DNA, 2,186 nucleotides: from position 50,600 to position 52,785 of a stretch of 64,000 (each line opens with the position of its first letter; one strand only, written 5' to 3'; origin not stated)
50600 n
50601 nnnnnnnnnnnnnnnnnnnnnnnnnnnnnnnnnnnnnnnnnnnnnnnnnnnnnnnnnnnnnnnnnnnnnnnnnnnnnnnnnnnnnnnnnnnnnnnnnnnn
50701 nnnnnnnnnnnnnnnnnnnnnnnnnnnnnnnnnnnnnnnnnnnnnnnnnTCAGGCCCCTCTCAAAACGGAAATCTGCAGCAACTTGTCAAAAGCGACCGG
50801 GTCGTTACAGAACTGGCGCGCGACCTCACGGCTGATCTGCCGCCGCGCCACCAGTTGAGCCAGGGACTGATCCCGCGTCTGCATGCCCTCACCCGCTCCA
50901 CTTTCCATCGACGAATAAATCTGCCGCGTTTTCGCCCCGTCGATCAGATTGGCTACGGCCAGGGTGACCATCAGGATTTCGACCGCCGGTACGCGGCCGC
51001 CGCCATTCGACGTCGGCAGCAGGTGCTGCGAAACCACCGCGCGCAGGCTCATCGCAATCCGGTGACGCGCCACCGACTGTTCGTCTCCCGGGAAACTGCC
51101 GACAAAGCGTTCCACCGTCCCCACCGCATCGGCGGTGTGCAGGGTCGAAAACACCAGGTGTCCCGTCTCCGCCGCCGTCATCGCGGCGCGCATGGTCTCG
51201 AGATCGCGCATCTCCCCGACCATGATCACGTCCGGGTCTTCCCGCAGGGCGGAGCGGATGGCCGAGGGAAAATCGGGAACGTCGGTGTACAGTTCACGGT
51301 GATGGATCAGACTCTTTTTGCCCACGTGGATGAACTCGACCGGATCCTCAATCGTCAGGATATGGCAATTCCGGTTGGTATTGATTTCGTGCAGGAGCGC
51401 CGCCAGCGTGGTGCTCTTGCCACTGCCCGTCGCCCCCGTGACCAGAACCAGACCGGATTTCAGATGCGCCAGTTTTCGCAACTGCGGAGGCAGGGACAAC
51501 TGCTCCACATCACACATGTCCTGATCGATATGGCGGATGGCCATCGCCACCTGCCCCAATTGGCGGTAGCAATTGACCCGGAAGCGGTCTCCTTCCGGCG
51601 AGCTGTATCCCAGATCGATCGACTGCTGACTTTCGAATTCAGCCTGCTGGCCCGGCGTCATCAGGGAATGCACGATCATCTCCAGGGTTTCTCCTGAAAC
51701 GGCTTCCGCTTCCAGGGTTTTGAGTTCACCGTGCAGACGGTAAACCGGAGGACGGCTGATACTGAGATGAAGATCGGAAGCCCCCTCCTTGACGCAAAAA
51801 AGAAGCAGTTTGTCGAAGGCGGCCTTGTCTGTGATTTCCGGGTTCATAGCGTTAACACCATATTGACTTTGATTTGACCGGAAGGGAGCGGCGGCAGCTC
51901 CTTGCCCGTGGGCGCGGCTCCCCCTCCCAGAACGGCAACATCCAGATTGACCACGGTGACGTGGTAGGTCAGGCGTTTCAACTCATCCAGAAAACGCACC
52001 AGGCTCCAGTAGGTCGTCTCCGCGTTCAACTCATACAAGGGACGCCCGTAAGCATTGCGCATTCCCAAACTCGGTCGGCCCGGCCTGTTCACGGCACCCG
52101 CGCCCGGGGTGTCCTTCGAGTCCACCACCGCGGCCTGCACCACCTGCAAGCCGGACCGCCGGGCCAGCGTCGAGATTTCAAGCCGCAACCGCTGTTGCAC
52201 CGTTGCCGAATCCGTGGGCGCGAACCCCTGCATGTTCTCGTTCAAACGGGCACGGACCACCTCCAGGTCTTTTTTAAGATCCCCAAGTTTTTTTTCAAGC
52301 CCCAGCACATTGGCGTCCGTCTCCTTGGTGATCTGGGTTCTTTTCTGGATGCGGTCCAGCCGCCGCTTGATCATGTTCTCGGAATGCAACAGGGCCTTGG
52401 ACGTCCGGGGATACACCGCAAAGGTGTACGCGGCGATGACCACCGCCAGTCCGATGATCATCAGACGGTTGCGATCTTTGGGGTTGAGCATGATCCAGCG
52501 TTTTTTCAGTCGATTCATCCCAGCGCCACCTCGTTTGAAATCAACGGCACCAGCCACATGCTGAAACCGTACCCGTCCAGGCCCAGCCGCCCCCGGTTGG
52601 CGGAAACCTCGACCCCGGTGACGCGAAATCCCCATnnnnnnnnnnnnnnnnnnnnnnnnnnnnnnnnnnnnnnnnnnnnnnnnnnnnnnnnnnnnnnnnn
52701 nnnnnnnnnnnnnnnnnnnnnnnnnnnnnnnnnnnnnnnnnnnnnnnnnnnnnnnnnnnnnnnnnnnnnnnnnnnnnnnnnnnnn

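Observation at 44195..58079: Type IV filament machine mixing T2SS-like and T4P-like parts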

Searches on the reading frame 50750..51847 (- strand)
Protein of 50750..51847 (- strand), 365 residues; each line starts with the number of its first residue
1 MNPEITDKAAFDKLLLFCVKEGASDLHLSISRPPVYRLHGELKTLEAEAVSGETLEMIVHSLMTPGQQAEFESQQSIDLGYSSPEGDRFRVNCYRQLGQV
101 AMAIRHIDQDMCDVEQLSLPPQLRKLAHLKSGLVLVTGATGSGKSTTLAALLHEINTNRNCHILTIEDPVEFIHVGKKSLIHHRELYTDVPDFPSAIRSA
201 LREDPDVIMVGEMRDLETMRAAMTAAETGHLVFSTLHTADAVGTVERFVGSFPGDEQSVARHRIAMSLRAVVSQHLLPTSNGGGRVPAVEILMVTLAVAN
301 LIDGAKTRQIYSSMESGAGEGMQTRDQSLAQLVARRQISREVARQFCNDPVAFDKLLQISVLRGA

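Call 4: search_protein_families(library=pfam, proteins=[window:50750-51847:-], max_evalue=0.01)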
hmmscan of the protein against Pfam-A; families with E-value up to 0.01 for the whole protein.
window:50750-51847:- (365 aa): 11 families
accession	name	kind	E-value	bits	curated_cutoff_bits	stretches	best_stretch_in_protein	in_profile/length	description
PF00437.27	T2SSE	-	4.5e-45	154.3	24.9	1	90-278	95-279/370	Type II/IV secretion system protein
PF13191.12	AAA_16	-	1.2e-05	26.4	32.6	1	130-230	23-132/167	AAA ATPase domain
PF01935.23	DUF87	-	0.00013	22.6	23.2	1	135-164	27-56/220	Helicase HerA, central domain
PF25199.1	nSTAND_NTPase5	-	0.00013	22.2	34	1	130-169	40-79/145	Novel STAND NTPase 5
PF13401.12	AAA_22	-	0.00024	21.9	27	1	131-170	5-43/130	AAA domain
PF13555.12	AAA_29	-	0.00056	20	27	1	131-151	22-42/61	P-loop containing region of AAA domain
PF01580.24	FtsK_SpoIIIE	-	0.00059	19.8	24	1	132-155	40-63/221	FtsK/SpoIIIE family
PF20720.3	nSTAND3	-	0.0012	19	27.2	1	130-175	16-60/155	Novel STAND NTPase 3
PF13476.12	AAA_23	-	0.0029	18.7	27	1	129-151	17-39/201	AAA domain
PF06414.18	Zeta_toxin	-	0.0032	17.4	22.3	1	133-164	18-49/199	Zeta toxin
PF05673.19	DUF815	-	0.01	15.5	23.8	0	126-188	48-100/249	Protein of unknown function (DUF815)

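Call 5: search_protein_families(library=ncbifam, proteins=[window:50750-51847:-], max_evalue=0.01)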
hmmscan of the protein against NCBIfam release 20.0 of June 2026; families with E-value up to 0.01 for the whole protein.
window:50750-51847:- (365 aa): 19 families
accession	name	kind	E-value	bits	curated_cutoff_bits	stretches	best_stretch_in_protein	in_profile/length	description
TIGR01420.1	pilT_fam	subfamily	9.3e-125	416.4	319.1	1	11-350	2-341/343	PilT/PilU family type 4a pilus ATPase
TIGR02524.1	dot_icm_DotB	equivalog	8.1e-44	150.3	463.3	1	10-313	5-320/358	Dot/Icm type IV secretion system ATPase DotB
TIGR02525.1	plasmid_TraJ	equivalog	2.4e-43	148.5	368.3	1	10-285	11-306/372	plasmid transfer ATPase TraJ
TIGR02533.1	type_II_gspE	equivalog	9.3e-42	143.3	630.25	1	103-277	211-379/486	type II secretion system ATPase GspE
TIGR02538.1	type_IV_pilB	equivalog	1.6e-39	136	675.65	1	77-276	256-451/564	type IV-A pilus assembly ATPase PilB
NF041000.1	ATPase_ComGA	equivalog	1.7e-38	132.2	300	1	88-278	81-266/267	competence type IV pilus ATPase ComGA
NF007755.0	PRK10436.1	equivalog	3.9e-36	124.7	617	1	99-277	183-355/465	type II secretion system protein GspE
NF053534.1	T4PilAsmATPsTfpB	equivalog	5.1e-34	117.6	850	1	122-249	327-450/584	type IV pilus assembly ATPase TfpB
NF058587.1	archaellum_moto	equivalog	9.5e-18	64.2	550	1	134-251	278-396/527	archaellum flagellar ATPase motor FlaI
TIGR02782.1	TrbB_P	equivalog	2e-14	53.6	304.55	1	134-273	139-277/303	P-type conjugative transfer ATPase TrbB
TIGR02788.1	VirB11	equivalog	4.4e-13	48.9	249.95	1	101-252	114-266/308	P-type DNA transfer ATPase VirB11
TIGR03819.1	heli_sec_ATPase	hypoth_equivalog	1.3e-11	44.3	373.15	1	134-282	181-331/340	TadA family conjugal transfer-associated ATPase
NF010469.0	PRK13894.1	subfamily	3.8e-10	39.6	508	1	134-248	152-264/320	conjugal transfer ATPase TrbB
NF010407.0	PRK13833.1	subfamily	1.6e-09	37.6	499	1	134-248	147-259/323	conjugal transfer protein TrbB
NF053672.1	bindosome_BasE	exception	9.9e-09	34.4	1000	1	134-260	273-399/512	bindosome assembly system ATPase subunit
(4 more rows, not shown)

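Call 54: search_solved_structures(query=window:50750-51847:-, max_evalue=1e-30, show_alignments=1)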
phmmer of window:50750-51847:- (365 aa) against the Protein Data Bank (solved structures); distinct sequences matched with E-value up to 1e-30: 10.
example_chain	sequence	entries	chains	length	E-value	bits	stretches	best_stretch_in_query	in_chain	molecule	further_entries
3jvu_A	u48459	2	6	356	2e-90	306.7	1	13-353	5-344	Twitching mobility protein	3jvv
6ojx_A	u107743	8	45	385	5.5e-85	288.9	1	9-357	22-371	Twitching motility pilus retraction ATPase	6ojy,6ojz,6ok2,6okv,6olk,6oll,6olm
5zfq_A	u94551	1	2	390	2.8e-84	286.6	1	10-357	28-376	Twitching motility pilus retraction protein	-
2ewv_A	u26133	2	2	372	1.5e-83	284.1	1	15-357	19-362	twitching motility protein PilT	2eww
2gsz_A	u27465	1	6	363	1.5e-83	284.1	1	17-358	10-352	twitching motility protein PilT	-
5fl3_A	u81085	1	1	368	8e-80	271.9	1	11-357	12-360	PILI RETRACTION PROTEIN PILT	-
9n32_A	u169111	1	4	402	6.2e-67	229.5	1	10-345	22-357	PilU protein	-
2eyu_A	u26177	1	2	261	8.3e-67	229.1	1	113-357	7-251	twitching motility protein PilT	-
10my_A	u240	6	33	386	1.4e-65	225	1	21-346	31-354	PilT/PilU family type 4a pilus ATPase | Twitching motility protein PilT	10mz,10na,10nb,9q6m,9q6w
6geb_A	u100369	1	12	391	3.7e-37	131.7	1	11-299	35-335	DotB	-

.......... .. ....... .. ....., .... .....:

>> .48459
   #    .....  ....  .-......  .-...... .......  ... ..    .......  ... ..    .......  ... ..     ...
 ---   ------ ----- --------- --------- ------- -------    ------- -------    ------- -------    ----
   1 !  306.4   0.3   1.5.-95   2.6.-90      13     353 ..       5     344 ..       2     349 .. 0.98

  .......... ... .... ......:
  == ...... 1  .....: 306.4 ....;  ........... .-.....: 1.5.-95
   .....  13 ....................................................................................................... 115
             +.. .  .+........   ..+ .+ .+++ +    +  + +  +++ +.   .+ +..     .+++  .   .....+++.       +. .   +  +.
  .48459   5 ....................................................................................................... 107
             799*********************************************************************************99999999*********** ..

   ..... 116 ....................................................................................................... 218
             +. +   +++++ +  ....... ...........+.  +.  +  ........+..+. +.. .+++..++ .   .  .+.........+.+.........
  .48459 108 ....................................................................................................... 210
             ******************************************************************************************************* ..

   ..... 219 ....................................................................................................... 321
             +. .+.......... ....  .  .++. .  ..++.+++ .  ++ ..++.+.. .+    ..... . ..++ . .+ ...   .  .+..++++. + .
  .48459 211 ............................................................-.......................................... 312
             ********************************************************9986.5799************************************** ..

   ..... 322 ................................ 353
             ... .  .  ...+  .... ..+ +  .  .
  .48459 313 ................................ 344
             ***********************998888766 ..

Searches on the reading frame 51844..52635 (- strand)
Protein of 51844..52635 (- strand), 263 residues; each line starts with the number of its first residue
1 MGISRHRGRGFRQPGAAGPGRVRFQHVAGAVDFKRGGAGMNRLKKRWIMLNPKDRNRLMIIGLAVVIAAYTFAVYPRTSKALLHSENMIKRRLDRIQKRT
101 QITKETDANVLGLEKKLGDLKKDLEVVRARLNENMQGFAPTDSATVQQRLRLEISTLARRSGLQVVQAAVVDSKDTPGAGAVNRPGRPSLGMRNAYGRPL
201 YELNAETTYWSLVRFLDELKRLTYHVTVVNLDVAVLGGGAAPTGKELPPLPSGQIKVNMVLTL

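Call 4: search_protein_families(library=pfam, proteins=[window:51844-52635:-], max_evalue=0.01)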
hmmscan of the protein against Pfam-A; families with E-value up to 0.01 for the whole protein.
window:51844-52635:- (263 aa): 0 families

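Call 5: search_protein_families(library=ncbifam, proteins=[window:51844-52635:-], max_evalue=0.01)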
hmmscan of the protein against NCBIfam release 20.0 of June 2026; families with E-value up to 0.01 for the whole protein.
window:51844-52635:- (263 aa): 0 families

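Call 31: search_protein_families(library=pfam, alignment_id=A4, max_evalue=1)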
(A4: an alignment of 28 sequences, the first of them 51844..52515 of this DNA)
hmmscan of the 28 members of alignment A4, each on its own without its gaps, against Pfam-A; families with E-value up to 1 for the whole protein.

A. member 1, window:51844-52515:- (223 aa): 1 family
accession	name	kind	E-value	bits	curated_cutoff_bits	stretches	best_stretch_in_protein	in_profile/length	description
PF04612.17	T2SSM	-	0.022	15.4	27.8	1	2-74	3-71/160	Type II secretion system (T2SS), protein M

B. families by the number of members that match (of 28 scanned): 57 families (the first 25 are shown)
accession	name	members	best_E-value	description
PF04612.17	T2SSM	11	0.0034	Type II secretion system (T2SS), protein M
PF04350.18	PilO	10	0.00019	Pilus assembly protein, PilO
PF10741.14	T2SSM_b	4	0.0031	Type II secretion system (T2SS), protein M subtype b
PF23991.1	DUF7310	3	0.063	Coiled-coil region of unknown function (DUF7310)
PF15188.11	CCDC-167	3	0.21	Coiled-coil domain-containing protein 167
PF19487.4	DUF6023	2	0.00023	Family of unknown function (DUF6023)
PF07889.17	DUF1664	2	0.02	Protein of unknown function (DUF1664)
PF13600.11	DUF4140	2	0.16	N-terminal domain of unknown function (DUF4140)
PF04977.20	DivIC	1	0.00064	Septum formation initiator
PF16740.10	SKA2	1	0.0035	Spindle and kinetochore-associated protein 2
PF08824.15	Serine_rich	1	0.0043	Serine rich protein interaction domain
PF08721.17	Tn7_Tnp_TnsA_C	1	0.0048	TnsA endonuclease C terminal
PF18035.6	Bap31_Bap29_C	1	0.0075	Bap31/Bap29 cytoplasmic coiled-coil domain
PF10011.15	DUF2254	1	0.0082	Predicted membrane protein (DUF2254)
PF04728.18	LPP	1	0.0098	Lipoprotein leucine-zipper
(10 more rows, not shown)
